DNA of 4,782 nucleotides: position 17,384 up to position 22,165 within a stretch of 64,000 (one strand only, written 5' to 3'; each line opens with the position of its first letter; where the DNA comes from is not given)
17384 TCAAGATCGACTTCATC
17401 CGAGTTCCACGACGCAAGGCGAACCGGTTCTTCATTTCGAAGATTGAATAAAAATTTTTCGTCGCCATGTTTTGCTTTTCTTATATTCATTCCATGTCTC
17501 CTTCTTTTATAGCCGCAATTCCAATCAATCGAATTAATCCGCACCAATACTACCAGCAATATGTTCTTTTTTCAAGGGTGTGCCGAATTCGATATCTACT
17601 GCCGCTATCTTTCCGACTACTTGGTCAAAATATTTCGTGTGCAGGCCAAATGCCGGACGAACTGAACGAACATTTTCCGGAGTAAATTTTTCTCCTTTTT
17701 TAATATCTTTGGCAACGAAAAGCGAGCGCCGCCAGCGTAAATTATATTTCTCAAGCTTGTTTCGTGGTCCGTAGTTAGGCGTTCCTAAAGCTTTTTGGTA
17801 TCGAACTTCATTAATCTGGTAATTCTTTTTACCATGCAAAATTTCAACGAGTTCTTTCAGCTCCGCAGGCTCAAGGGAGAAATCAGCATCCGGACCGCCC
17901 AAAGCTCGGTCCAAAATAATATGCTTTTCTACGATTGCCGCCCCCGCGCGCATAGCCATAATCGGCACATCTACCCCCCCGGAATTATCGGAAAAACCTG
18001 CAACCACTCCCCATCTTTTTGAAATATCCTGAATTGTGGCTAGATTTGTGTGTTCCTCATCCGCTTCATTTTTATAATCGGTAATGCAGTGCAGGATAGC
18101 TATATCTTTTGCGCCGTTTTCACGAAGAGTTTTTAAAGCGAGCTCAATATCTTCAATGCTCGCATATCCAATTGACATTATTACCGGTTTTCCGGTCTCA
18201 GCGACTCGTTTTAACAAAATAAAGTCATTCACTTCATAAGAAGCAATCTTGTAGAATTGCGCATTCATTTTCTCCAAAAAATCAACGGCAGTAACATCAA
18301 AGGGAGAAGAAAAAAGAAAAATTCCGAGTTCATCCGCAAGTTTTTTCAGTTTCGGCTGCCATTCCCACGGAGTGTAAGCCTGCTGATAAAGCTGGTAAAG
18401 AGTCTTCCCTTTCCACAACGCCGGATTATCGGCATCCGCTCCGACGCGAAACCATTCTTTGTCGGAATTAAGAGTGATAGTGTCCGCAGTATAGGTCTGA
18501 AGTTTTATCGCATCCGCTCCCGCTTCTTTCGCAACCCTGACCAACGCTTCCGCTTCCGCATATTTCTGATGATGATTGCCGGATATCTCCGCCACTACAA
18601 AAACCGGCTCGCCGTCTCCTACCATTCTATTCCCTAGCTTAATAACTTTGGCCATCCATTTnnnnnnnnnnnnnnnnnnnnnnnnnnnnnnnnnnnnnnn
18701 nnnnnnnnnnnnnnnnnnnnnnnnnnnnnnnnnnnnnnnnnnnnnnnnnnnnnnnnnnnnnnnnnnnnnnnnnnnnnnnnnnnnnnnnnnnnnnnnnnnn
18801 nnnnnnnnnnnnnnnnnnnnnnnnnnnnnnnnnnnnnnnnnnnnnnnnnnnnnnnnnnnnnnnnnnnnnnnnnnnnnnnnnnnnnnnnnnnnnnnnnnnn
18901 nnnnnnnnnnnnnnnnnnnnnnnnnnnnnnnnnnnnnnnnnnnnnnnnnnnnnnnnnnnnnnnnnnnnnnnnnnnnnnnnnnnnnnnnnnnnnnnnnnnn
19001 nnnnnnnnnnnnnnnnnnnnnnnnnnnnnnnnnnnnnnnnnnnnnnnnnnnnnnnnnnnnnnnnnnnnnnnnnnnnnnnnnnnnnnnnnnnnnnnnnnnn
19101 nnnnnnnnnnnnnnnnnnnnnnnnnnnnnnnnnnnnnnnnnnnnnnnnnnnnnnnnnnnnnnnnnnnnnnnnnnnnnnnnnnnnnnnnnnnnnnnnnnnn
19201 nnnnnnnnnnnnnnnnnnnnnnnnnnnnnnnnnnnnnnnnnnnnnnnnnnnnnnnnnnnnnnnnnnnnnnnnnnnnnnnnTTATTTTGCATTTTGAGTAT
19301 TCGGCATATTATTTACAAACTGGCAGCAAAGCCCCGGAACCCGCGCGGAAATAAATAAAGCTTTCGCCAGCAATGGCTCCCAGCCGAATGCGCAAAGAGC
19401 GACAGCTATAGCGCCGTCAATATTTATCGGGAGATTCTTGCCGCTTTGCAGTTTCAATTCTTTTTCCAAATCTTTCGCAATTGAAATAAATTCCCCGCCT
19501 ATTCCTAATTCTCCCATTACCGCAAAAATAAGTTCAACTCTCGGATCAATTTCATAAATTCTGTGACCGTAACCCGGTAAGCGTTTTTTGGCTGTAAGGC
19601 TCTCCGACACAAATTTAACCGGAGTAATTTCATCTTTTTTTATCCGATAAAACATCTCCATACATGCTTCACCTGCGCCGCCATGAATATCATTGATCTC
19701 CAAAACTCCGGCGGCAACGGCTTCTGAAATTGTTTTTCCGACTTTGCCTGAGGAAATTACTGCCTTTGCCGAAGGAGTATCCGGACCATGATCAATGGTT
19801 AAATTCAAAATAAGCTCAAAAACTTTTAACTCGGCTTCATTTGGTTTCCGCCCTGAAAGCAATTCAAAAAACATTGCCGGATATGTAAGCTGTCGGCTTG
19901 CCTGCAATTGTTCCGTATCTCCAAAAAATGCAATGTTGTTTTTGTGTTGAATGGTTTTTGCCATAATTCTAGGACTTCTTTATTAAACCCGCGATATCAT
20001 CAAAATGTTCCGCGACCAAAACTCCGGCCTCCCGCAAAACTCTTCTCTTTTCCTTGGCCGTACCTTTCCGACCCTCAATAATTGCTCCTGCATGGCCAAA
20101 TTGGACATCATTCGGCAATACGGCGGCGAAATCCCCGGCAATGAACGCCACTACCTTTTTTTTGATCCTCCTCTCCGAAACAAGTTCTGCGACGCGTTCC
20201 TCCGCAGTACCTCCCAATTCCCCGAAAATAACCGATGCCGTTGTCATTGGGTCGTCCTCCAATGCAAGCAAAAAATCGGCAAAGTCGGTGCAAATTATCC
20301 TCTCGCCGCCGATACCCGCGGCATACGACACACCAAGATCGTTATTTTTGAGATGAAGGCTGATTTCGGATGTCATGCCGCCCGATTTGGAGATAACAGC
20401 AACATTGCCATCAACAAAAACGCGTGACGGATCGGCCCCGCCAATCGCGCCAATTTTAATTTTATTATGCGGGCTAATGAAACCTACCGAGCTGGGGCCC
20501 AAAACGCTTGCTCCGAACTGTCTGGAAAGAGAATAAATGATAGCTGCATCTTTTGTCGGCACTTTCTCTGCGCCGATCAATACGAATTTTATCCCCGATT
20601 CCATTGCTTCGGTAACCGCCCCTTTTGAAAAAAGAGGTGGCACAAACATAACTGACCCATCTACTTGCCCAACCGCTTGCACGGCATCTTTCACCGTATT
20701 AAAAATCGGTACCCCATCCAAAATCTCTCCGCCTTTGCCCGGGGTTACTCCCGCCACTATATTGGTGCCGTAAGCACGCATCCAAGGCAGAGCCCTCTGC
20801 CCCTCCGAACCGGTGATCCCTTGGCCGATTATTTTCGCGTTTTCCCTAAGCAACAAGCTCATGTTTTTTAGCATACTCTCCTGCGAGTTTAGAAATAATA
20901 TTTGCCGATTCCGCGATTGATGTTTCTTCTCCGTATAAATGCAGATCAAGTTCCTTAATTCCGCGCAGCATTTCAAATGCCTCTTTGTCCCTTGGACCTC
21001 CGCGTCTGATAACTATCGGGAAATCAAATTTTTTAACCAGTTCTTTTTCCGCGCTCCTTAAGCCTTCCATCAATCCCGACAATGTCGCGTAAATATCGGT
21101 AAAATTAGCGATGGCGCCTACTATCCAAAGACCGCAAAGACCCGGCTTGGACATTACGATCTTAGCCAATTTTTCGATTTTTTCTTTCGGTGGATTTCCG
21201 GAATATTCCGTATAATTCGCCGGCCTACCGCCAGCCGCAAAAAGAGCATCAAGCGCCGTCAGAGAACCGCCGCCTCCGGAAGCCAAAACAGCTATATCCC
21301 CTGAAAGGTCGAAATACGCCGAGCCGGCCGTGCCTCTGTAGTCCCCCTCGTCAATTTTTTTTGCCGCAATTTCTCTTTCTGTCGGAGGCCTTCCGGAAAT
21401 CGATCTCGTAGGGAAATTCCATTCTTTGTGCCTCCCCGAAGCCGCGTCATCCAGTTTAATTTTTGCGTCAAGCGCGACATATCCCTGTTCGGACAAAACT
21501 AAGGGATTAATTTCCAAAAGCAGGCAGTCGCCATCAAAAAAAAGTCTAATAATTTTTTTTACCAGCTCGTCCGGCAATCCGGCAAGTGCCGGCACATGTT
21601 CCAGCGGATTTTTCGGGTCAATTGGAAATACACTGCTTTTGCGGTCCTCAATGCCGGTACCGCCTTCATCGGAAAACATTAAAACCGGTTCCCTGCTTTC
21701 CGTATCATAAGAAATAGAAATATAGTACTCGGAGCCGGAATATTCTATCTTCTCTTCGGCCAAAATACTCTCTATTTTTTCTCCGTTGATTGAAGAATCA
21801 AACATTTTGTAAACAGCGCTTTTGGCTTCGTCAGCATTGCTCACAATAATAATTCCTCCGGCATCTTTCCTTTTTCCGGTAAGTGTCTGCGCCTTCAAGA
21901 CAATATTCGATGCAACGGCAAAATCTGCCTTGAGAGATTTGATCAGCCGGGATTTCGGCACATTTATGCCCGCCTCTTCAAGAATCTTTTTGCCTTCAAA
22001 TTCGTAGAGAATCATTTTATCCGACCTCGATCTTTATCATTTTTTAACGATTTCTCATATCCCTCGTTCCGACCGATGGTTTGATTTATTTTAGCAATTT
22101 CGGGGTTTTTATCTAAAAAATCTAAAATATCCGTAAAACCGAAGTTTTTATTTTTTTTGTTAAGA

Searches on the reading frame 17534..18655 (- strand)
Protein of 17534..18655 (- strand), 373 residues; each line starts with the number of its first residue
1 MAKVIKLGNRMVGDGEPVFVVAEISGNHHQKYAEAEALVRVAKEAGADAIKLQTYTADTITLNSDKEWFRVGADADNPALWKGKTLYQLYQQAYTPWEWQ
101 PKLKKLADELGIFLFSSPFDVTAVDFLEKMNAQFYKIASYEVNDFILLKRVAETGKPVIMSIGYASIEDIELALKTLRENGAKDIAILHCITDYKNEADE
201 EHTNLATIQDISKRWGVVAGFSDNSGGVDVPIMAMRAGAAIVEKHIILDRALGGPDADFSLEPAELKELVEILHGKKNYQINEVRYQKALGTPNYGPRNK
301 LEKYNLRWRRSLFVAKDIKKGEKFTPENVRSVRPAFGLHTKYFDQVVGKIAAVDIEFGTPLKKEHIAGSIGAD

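Call 12: search_protein_families(library=ncbifam, proteins=[window:17534-18655:-], max_evalue=0.01)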
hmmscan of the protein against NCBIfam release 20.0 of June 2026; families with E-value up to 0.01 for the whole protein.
window:17534-18655:- (373 aa): 5 families
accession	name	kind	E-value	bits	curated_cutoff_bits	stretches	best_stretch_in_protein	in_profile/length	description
TIGR03586.1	PseI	equivalog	1.8e-120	402.1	340.25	1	18-361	2-327/327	pseudaminic acid synthase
TIGR03569.1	NeuB_NnaB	equivalog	2.7e-72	243.6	399.65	1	18-358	1-326/329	N-acetylneuraminate synthase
TIGR03170.1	flgA_cterm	equivalog_domain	0.0023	17.9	54.65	1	309-366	13-74/137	flagellar basal body P-ring formation chaperone FlgA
NF006421.0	PRK08673.1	subfamily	0.0044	16.3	335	0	103-194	150-242/338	3-deoxy-7-phosphoheptulonate synthase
NF041229.1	BagF_FevY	exception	0.0096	15.1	700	0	110-249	153-294/340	phospho-2-dehydro-3-deoxyheptonate aldolase BagF/FevY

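Call 50: search_dna_similar(query=window:17534-18655:-, collection=plasmids, mode=protein, max_rows=15)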
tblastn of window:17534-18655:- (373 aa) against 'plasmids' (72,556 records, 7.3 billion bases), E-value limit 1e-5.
Records with a match: 161; places in all: 176; records where one place covers at least 80% of the query: 151.
Best place of each record, by identity: <60% 161.
By first word of the organism name: Bacillus 63; Sinorhizobium 29; Azospirillum 17; Rhizobium 4; Ensifer 3; Klebsiella 2; Acinetobacter 2; Mesorhizobium 2; Priestia 2; Halorussus 2; and 33 more.
By predicted mobility (MOB-suite, as given by PLSDB): non-mobilizable 101; mobilizable 35; conjugative 25.
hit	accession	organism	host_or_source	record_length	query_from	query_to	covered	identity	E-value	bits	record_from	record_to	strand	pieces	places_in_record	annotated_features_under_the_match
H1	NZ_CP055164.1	Klebsiella pneumoniae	Shatin WWTPs_9 WWTPs effluent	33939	1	370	99%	46.8%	1e-95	319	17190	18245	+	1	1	pseI: pseudaminic acid synthase | pseG: UDP-2,4-diacetamido-2,4, 6-trideoxy-beta-L-altropyranose hydrolase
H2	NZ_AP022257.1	Klebsiella sp. WP8-S18-ESBL-06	-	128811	1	370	99%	46.8%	1e-95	319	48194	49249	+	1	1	pseI: pseudaminic acid synthase | pseG: UDP-2,4-diacetamido-2,4, 6-trideoxy-beta-L-altropyranose hydrolase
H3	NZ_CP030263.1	Ensifer adhaerens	Zea mays,whole organism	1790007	1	366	98%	45.9%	3e-91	306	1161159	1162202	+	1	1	none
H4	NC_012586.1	Sinorhizobium fredii NGR234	-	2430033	1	366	98%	45.9%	1e-90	305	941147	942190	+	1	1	record has no annotation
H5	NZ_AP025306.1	Aureibacter tunicatorum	-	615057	1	361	97%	46.4%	8e-93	311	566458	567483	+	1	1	pseI: pseudaminic acid synthase | acyltransferase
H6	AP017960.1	[Synechococcus] sp. NIES-970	-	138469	3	361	96%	46.0%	6e-94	314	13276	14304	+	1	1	N-acetylneuraminic acid synthase domain-containing protein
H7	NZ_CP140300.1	Sinorhizobium kummerowiae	Kummerowia stipulacea,Pure culture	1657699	1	367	98%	45.0%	7e-89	299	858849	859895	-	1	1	none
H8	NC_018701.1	Sinorhizobium meliloti Rm41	-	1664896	1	367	98%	45.0%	1e-88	299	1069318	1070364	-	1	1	none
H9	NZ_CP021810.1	Sinorhizobium meliloti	Medicago sativa,Single Cell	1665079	1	367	98%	45.0%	1e-88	299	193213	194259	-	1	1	none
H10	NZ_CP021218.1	Sinorhizobium meliloti RU11/001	-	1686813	1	367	98%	45.0%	1e-88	299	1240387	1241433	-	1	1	none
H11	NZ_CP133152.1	Sinorhizobium chiapasense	Acaciella angustissima,cell culture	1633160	1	367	98%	44.7%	5e-92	308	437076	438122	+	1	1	none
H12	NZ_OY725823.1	Parabacteroides distasonis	-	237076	14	367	95%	46.3%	1e-83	284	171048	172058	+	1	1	pseI: pseudaminic acid synthase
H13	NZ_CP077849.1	Acinetobacter baumannii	Homo sapiens,Rectal swab_P28_BU14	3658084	1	367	98%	44.1%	7e-88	296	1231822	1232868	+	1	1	none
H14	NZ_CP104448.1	Acinetobacter baumannii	Homo sapiens,sputum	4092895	1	367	98%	44.1%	7e-88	296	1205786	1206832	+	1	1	none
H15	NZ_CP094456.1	Bacillus sp. ZJS3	cell culture,biological soil crust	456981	5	361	96%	45.4%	2e-88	298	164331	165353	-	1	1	pseI: pseudaminic acid synthase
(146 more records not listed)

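Call 51: get_annotated_region(hit=H13, flank=12000)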
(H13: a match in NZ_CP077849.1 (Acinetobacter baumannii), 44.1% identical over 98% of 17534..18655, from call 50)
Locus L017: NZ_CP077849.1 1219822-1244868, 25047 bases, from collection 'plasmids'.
description: Acinetobacter baumannii strain DETAB-P16 plasmid pDETAB15, complete sequence
organism: Acinetobacter baumannii (NCBI taxid 470)
taxonomy: Bacteria; Pseudomonadota; Gammaproteobacteria; Moraxellales; Moraxellaceae; Acinetobacter; Acinetobacter baumannii
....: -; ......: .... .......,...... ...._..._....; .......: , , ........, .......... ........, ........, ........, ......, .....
typing (MOB-suite, as given by PLSDB): mobilizable; replicon rep_cluster_1254; relaxase MOBP
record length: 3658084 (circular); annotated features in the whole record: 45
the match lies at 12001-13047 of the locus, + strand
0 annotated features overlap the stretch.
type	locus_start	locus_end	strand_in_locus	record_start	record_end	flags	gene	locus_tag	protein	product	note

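Call 52: get_annotated_region(hit=H1, flank=9000)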
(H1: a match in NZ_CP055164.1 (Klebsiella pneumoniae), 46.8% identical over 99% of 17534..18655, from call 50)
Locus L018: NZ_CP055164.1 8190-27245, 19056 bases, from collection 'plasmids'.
description: Klebsiella pneumoniae strain STEFF_9 plasmid unnamed2, complete sequence
organism: Klebsiella pneumoniae (NCBI taxid 573)
taxonomy: Bacteria; Pseudomonadota; Gammaproteobacteria; Enterobacterales; Enterobacteriaceae; Klebsiella; Klebsiella pneumoniae
host: -; source: Shatin WWTPs_9 WWTPs effluent; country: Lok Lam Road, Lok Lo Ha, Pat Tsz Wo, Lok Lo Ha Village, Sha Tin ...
typing (MOB-suite, as given by PLSDB): non-mobilizable
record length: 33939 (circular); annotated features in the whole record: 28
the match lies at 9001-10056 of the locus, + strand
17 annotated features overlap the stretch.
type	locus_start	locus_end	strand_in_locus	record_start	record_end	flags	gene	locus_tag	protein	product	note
CDS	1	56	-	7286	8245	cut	-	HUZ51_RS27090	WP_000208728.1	DUF523 and DUF1722 domain-containing protein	-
CDS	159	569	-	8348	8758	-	uraH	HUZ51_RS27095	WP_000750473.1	hydroxyisourate hydrolase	GO:0019628 - urate catabolic process [Evidence IEA]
CDS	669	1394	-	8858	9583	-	-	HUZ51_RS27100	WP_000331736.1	MerR family transcriptional regulator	GO:0006355 - regulation of DNA-templated transcription [Evidence IEA]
CDS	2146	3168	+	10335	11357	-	-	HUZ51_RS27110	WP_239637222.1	IS110 family transposase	-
CDS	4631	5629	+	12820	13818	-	pseB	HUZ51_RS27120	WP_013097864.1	UDP-N-acetylglucosamine 4,6-dehydratase (inverting)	-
CDS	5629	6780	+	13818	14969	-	pseC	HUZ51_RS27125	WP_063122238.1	UDP-4-amino-4, 6-dideoxy-N-acetyl-beta-L-altrosamine transaminase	-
CDS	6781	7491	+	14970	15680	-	pseF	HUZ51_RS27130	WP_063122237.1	pseudaminic acid cytidylyltransferase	-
CDS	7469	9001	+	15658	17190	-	pseG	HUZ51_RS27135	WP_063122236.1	UDP-2,4-diacetamido-2,4, 6-trideoxy-beta-L-altropyranose hydrolase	-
CDS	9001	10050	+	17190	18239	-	pseI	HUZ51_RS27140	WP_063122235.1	pseudaminic acid synthase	-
CDS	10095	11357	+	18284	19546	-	-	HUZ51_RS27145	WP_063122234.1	hypothetical protein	-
CDS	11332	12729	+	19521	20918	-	-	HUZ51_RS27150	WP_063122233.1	hypothetical protein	-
CDS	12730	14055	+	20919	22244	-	-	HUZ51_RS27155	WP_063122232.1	DUF6418 domain-containing protein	-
CDS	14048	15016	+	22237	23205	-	-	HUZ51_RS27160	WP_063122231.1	glycosyltransferase family 2 protein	-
CDS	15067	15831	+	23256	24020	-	-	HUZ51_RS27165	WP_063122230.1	DUF4422 domain-containing protein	-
CDS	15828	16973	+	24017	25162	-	glf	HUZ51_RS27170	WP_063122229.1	UDP-galactopyranose mutase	GO:0009273 - peptidoglycan-based cell wall biogenesis [Evidence IEA]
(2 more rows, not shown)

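Call 65: search_protein_families(library=pfam, proteins=[L017:14285-15727:+, L018:11332-12729:+], max_evalue=0.01)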
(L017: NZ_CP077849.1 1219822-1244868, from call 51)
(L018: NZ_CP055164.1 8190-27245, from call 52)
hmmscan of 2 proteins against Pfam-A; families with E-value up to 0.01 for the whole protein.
L017:14285-15727:+ (480 aa): 1 family
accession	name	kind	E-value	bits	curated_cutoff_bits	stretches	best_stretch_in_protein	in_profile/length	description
PF05159.20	Capsule_synth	-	3.4e-14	53.5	20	1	243-405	99-267/310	Capsule polysaccharide biosynthesis protein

L018:11332-12729:+ (465 aa): 1 family
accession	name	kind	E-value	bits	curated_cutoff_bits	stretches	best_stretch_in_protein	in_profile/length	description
PF05159.20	Capsule_synth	-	1.3e-09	38.4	20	1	308-393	179-269/310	Capsule polysaccharide biosynthesis protein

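Call 67: get_annotated_region(hit=H8, flank=20000)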
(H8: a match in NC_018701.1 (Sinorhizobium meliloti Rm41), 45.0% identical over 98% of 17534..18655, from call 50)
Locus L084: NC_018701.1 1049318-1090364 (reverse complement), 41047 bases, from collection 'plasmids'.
description: Sinorhizobium meliloti Rm41 plasmid pSYMB, complete sequence
organism: Sinorhizobium meliloti Rm41 (NCBI taxid 1230587)
taxonomy: Bacteria; Pseudomonadota; Alphaproteobacteria; Hyphomicrobiales; Rhizobiaceae; Sinorhizobium; Sinorhizobium meliloti; Sinorhizobium meliloti Rm41
host: -; source: -; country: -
typing (MOB-suite, as given by PLSDB): mobilizable; relaxase MOBQ
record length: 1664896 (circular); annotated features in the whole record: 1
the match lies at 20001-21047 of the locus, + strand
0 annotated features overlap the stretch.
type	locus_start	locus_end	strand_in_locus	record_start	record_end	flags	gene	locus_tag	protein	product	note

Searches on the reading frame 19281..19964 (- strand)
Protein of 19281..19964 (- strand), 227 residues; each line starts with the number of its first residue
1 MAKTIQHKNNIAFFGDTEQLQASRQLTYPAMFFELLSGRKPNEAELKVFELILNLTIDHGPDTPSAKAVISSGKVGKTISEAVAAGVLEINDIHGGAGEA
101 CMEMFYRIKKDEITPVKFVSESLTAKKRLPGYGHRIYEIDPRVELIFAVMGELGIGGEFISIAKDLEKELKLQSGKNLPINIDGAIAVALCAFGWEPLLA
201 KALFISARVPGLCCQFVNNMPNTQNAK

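Call 72: search_protein_families(library=ncbifam, proteins=[window:19281-19964:-], max_evalue=0.0001)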
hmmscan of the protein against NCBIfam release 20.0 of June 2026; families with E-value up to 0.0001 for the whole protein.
window:19281-19964:- (227 aa): 19 families
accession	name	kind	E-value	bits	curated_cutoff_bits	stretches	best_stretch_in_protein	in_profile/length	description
NF004869.0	PRK06224.1-6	subfamily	2.2e-41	141.9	212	1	25-219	30-229/263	citryl-CoA lyase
NF004864.0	PRK06224.1-1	equivalog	6.9e-38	130.2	261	1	25-214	42-243/278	citryl-CoA lyase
NF004866.0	PRK06224.1-3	subfamily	2.4e-32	112.2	245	1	25-215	44-239/275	citryl-CoA lyase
NF004868.0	PRK06224.1-5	subfamily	2.1e-29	102.4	193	1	26-214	33-230/260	citryl-CoA lyase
TIGR01800.1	cit_synth_II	subfamily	2.5e-22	79.2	421.3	1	17-221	138-343/368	2-methylcitrate synthase/citrate synthase II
NF041301.1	Cit_synth_Halo_CitZ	equivalog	2e-20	73.2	550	1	18-216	149-349/379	citrate synthase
NF009004.0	PRK12349.1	equivalog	2.5e-18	66.1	508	1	15-220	144-351/372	citrate synthase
NF041157.1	Cit_synThplmales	equivalog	2.1e-16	60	590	1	23-219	147-348/377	citrate synthase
NF010639.0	PRK14036.1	equivalog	5e-16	58.4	502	1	19-212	147-344/379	citrate synthase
NF004867.0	PRK06224.1-4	equivalog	2.5e-15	56.3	409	1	26-218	35-232/261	citryl-CoA lyase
NF010638.0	PRK14035.1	equivalog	2.6e-15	56.1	572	1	16-212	141-338/372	citrate synthase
NF004865.0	PRK06224.1-2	equivalog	2.8e-15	56.5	323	1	25-218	36-241/265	citryl-CoA lyase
NF010636.0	PRK14033.1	equivalog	2.9e-15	56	479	1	17-219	148-351/376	bifunctional 2-methylcitrate synthase/citrate synthase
NF004126.0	PRK05614.1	equivalog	2.4e-14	52.6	505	1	36-222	209-404/430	citrate synthase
NF010637.0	PRK14034.1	equivalog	7.1e-14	51.5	594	1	18-217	142-342/372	citrate synthase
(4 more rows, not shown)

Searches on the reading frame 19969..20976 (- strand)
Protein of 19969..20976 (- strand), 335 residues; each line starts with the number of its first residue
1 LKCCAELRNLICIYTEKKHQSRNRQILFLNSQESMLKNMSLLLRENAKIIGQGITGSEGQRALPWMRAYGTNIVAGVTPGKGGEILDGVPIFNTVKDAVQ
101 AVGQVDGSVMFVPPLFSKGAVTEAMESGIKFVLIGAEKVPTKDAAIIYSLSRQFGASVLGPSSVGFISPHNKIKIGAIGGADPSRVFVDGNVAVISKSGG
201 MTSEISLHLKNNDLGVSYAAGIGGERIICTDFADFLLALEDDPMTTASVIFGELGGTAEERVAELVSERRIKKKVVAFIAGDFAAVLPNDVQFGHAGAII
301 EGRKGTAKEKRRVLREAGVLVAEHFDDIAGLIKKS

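Call 72: search_protein_families(library=ncbifam, proteins=[window:19969-20976:-], max_evalue=0.0001)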
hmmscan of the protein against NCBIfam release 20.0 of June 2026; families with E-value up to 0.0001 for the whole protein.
window:19969-20976:- (335 aa): 4 families
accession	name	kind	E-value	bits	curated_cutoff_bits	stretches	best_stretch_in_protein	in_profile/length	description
NF004230.0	PRK05678.1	equivalog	1e-78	264.5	336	1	39-334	1-286/291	succinate--CoA ligase subunit alpha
TIGR01019.1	sucCoAalpha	subfamily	2.4e-78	263.5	353.2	1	42-333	2-283/286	succinate--CoA ligase subunit alpha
TIGR02717.1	AcCoA-syn-alpha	equivalog_domain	6.7e-18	64.6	567.15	1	83-330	47-282/447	acetate--CoA ligase alpha subunit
NF045494.1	AcCoALig_Archglob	equivalog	1.3e-06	27.1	1200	1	103-300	280-470/665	acetate--CoA ligase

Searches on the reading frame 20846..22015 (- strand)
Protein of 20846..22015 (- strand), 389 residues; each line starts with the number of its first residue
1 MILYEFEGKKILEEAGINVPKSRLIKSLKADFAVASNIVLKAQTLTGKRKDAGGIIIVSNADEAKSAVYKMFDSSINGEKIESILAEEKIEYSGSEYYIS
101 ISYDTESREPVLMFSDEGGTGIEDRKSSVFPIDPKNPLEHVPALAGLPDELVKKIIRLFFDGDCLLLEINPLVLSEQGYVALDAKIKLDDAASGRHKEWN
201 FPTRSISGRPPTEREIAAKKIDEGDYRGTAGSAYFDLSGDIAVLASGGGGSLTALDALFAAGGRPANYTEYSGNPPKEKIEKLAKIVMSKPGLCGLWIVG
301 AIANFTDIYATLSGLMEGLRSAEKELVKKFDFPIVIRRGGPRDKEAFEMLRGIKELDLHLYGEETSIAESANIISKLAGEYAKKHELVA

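Call 72: search_protein_families(library=ncbifam, proteins=[window:20846-22015:-], max_evalue=0.0001)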
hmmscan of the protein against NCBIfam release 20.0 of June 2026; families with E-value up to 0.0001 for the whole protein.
window:20846-22015:- (389 aa): 3 families
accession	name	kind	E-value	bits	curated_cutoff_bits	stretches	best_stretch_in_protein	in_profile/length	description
TIGR01016.1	sucCoAbeta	subfamily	6e-47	160.4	375.55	2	150-352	179-363/386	succinate-CoA ligase subunit beta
NF001913.0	PRK00696.1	equivalog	1.3e-45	156.1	370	2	150-375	179-382/388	ADP-forming succinate--CoA ligase subunit beta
NF010647.0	PRK14046.1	equivalog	1.4e-23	83.7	604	2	153-345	182-356/392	malate--CoA ligase subunit beta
